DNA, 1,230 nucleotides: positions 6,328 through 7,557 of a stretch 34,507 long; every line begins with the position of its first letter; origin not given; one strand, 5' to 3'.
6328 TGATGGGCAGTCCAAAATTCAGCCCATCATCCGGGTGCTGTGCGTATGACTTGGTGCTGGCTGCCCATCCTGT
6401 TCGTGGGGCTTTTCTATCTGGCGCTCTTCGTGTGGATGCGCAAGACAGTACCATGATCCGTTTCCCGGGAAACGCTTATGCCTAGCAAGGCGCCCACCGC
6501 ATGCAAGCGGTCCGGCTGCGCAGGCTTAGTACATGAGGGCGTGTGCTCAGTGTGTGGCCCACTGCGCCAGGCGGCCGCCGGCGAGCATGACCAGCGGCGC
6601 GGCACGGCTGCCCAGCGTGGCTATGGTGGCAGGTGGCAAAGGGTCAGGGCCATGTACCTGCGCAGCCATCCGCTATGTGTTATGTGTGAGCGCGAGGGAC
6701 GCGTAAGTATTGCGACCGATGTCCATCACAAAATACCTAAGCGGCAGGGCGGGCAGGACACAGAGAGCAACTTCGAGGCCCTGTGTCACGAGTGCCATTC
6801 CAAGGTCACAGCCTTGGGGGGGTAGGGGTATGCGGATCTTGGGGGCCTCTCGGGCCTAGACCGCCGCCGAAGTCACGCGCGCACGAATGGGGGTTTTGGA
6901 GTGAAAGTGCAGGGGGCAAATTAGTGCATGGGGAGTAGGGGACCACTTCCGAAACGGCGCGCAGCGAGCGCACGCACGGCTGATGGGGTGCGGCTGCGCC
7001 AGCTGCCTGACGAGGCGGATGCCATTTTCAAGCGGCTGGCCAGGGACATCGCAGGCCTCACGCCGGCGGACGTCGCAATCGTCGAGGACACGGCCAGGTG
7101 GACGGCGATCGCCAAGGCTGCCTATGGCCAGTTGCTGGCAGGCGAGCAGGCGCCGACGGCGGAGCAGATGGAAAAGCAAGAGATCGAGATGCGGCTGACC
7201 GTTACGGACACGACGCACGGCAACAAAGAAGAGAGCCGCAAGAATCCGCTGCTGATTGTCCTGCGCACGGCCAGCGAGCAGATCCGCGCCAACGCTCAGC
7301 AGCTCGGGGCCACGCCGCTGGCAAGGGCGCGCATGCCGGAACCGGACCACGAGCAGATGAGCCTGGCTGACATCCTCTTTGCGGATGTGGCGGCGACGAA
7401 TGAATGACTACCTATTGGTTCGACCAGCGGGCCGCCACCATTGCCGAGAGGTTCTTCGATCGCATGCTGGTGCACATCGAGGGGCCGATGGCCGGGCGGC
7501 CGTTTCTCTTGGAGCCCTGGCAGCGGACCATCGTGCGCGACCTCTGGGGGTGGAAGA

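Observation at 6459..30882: Five perfect copies of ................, a parS/NBS hybrid palindrome, dispersed around a phage genome that encodes ParA and ParB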

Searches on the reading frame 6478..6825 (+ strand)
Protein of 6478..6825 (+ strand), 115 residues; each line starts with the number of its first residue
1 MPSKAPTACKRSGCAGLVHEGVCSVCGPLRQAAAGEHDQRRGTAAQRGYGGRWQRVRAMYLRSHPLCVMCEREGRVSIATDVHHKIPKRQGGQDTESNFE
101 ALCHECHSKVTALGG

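Call 5: search_protein_families(library=pfam, proteins=[window:6478-6825:+], max_evalue=0.01)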
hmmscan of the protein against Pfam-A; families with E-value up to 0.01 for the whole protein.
window:6478-6825:+ (115 aa): 2 families
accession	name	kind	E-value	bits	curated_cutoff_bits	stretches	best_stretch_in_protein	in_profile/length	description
PF01844.29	HNH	-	1.5e-12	47.9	21.4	1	67-111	1-45/47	HNH endonuclease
PF14279.12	HNH_5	-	0.00011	22.5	27.5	1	67-111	1-44/56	HNH endonuclease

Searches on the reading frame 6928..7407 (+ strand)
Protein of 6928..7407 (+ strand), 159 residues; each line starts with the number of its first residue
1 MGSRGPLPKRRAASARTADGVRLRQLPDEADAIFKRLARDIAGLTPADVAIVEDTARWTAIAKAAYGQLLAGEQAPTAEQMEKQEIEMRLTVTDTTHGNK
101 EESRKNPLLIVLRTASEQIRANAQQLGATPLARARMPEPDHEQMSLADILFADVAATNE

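Call 72: search_protein_families(library=pfam, proteins=[window:6928-7407:+], max_evalue=0.01)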
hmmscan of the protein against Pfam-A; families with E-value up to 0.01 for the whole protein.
window:6928-7407:+ (159 aa): 1 family
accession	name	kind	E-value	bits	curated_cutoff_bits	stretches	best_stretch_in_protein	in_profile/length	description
PF05119.17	Terminase_4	-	2.3e-07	31.6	24.7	1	33-141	4-96/98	Phage terminase, small subunit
